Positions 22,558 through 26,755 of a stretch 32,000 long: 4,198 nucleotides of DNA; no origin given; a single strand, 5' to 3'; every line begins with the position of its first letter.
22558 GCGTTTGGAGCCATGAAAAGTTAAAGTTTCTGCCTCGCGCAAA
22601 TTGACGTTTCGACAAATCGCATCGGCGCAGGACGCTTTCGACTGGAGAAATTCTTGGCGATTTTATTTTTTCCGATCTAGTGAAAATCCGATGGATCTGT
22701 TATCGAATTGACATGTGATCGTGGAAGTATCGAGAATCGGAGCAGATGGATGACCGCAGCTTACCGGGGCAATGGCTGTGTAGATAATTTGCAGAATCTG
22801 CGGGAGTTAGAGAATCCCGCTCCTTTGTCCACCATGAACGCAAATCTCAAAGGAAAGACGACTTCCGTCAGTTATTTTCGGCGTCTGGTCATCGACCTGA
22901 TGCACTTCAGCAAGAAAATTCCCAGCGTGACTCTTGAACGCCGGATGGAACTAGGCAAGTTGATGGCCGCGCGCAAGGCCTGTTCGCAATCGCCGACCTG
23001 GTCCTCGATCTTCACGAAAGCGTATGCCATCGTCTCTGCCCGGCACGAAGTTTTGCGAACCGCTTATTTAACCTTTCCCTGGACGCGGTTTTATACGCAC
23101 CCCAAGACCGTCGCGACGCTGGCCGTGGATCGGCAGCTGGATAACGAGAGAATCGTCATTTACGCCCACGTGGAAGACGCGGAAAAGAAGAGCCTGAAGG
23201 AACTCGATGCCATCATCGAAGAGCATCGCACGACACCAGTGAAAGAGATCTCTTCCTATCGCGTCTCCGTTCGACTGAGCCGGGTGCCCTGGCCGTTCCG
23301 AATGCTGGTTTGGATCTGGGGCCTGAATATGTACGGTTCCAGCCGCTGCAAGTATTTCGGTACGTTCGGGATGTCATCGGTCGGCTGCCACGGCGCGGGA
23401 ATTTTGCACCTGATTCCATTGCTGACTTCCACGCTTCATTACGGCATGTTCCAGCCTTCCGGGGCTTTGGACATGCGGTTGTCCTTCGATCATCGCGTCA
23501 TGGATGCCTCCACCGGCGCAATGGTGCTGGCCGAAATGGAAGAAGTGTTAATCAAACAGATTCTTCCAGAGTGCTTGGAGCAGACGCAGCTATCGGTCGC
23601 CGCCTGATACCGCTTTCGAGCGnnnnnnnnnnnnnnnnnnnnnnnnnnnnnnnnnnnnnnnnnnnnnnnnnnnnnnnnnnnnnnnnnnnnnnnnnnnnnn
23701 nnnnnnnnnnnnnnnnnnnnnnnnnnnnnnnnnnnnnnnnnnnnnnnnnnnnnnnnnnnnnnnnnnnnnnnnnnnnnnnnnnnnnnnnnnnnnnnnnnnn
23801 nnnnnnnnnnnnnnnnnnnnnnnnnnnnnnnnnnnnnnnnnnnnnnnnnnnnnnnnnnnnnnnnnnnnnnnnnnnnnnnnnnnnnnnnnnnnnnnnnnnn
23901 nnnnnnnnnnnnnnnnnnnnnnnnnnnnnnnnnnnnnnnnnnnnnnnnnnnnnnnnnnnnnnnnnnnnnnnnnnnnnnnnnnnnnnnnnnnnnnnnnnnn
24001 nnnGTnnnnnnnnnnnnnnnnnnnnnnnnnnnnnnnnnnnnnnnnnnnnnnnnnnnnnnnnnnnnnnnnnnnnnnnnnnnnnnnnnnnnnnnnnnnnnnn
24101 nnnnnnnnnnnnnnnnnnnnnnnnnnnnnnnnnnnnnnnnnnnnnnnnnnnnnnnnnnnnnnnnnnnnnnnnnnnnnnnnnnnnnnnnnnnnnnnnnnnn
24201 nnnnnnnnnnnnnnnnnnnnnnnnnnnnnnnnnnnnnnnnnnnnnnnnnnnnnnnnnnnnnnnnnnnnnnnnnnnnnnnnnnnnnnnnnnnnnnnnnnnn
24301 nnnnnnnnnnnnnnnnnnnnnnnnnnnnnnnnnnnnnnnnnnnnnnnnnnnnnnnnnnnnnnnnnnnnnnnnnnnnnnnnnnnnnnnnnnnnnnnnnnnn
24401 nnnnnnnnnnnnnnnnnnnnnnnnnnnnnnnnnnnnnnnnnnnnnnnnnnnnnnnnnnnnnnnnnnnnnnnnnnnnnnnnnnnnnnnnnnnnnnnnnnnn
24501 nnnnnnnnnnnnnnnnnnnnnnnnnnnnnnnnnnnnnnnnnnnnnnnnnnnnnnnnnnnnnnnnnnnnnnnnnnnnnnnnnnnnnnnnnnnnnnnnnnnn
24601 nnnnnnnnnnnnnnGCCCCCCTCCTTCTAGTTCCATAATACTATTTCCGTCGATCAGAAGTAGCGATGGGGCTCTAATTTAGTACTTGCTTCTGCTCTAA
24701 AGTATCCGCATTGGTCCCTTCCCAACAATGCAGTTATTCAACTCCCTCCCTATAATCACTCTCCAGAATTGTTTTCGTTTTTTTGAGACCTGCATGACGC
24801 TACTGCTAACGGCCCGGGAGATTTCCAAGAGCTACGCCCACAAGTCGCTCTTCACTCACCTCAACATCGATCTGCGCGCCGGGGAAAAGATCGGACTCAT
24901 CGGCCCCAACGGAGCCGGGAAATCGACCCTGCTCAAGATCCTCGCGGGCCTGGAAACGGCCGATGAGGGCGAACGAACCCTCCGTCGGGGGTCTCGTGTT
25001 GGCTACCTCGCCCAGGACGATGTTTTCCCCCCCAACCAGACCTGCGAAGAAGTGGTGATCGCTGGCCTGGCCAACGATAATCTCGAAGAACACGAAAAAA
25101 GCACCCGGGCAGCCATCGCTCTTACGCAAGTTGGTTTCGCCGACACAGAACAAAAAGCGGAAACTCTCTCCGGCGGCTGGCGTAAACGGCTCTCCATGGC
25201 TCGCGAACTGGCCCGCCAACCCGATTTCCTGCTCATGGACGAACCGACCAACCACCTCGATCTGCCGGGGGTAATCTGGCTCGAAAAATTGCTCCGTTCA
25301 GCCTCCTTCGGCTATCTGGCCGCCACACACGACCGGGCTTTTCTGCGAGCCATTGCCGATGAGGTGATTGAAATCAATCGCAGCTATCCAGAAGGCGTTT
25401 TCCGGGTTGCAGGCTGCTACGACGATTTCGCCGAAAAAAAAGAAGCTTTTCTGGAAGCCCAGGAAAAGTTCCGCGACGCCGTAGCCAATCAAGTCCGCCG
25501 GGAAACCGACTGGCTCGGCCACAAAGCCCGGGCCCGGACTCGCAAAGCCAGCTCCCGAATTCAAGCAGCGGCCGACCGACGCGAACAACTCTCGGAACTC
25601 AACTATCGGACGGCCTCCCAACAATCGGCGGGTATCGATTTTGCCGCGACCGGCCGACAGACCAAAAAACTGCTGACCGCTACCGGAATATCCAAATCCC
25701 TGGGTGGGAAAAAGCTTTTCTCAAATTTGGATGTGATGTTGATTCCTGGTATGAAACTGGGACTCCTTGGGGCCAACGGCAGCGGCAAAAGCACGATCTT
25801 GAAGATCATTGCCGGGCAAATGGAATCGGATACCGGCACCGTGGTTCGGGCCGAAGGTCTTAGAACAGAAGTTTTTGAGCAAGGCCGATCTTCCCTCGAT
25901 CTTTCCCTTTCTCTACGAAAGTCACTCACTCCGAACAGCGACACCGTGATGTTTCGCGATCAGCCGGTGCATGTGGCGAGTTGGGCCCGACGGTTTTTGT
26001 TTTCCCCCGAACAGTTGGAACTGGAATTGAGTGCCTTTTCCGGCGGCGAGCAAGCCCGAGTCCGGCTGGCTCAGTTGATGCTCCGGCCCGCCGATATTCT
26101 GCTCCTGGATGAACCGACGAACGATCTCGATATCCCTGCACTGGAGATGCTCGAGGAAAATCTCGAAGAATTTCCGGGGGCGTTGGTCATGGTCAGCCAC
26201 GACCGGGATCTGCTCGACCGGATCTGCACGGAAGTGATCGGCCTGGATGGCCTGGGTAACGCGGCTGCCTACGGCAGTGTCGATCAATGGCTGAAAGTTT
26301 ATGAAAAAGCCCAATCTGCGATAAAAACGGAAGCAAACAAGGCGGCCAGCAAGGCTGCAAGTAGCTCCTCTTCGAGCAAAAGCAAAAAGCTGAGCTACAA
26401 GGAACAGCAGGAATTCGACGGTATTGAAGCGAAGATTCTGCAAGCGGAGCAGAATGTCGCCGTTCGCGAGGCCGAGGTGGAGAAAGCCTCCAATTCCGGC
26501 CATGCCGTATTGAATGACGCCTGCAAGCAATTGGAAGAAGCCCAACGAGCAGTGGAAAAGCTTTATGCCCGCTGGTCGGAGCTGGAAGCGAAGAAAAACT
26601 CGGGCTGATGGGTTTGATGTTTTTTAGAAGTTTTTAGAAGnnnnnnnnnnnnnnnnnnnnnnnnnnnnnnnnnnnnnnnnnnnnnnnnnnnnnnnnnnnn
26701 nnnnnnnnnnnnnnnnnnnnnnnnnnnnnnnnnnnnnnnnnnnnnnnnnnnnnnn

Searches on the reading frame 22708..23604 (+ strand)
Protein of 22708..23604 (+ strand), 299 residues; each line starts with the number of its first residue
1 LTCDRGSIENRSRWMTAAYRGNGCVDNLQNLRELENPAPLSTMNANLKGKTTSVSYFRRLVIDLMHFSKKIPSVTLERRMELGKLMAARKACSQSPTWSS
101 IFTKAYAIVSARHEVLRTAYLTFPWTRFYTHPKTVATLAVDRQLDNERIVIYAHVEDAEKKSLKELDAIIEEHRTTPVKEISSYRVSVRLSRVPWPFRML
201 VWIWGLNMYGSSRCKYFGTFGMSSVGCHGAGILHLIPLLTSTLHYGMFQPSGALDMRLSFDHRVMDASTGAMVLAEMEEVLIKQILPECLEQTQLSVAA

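Call 22: search_protein_families(library=pfam, proteins=[window:22708-23604:+], max_evalue=0.001)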
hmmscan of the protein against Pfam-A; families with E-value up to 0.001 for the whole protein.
window:22708-23604:+ (299 aa): 1 family
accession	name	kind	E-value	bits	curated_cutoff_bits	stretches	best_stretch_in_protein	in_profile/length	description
PF00198.28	2-oxoacid_dh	-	5e-09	36.4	23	1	50-174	5-132/232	2-oxoacid dehydrogenases acyltransferase (catalytic domain)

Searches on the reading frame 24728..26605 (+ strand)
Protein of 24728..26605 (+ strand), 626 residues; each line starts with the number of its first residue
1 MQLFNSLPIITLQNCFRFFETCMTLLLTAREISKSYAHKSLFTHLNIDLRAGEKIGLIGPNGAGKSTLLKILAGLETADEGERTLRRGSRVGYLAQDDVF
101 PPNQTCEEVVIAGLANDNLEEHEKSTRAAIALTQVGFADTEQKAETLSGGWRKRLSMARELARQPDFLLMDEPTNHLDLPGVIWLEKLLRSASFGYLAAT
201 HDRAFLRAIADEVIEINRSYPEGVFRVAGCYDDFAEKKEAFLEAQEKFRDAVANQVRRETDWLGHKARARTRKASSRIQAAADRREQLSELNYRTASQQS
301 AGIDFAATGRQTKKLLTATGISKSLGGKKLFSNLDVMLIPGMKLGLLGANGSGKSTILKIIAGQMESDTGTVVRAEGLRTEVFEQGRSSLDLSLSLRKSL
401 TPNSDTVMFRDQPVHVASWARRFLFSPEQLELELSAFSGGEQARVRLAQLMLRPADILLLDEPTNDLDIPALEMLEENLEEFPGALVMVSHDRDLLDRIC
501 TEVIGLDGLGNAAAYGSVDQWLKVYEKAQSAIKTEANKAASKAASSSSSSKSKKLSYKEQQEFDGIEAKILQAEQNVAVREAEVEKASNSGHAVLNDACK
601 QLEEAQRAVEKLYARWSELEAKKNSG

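Call 22: search_protein_families(library=pfam, proteins=[window:24728-26605:+], max_evalue=0.001)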
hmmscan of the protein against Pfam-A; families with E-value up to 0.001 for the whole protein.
window:24728-26605:+ (626 aa): 13 families
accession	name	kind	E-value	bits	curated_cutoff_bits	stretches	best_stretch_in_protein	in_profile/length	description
PF00005.33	ABC_tran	-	8.1e-53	179.1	25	2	43-175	2-137/137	ABC transporter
PF13304.12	AAA_21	-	1.4e-14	55.3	27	1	56-122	3-63/304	AAA domain, putative AbiEii toxin, Type IV TA system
PF16326.10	ABC_tran_CTD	-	1.9e-14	54.1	32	1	554-620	1-68/69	ABC transporter C-terminal domain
PF02463.25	SMC_N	-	1.9e-09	37.7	40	0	346-384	29-67/220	RecF/RecN/SMC N terminal domain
PF13175.12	AAA_15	-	3.7e-07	30.5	32.1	0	46-76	18-47/374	AAA ATPase domain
PF13555.12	AAA_29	-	5.5e-07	29.7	27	0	47-69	17-39/61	P-loop containing region of AAA domain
PF13521.12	AAA_28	-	1.2e-05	26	27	0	54-141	1-82/164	AAA domain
PF00006.31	ATP-synt_ab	-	5.1e-05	23.4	29.5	0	338-384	11-57/213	ATP synthase alpha/beta family, nucleotide-binding domain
PF03193.22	RsgA_GTPase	-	9.2e-05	22.8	30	0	44-76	99-130/174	RsgA GTPase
PF25199.1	nSTAND_NTPase5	-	0.00019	21.7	34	0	346-370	46-71/145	Novel STAND NTPase 5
PF13401.12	AAA_22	-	0.00025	21.8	27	0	57-90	10-33/130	AAA domain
PF13476.12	AAA_23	-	0.00059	21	27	0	42-72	10-39/201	AAA domain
PF01926.29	MMR_HSR1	-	0.00088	19.8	21.9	0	54-75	1-22/113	50S ribosome-binding GTPase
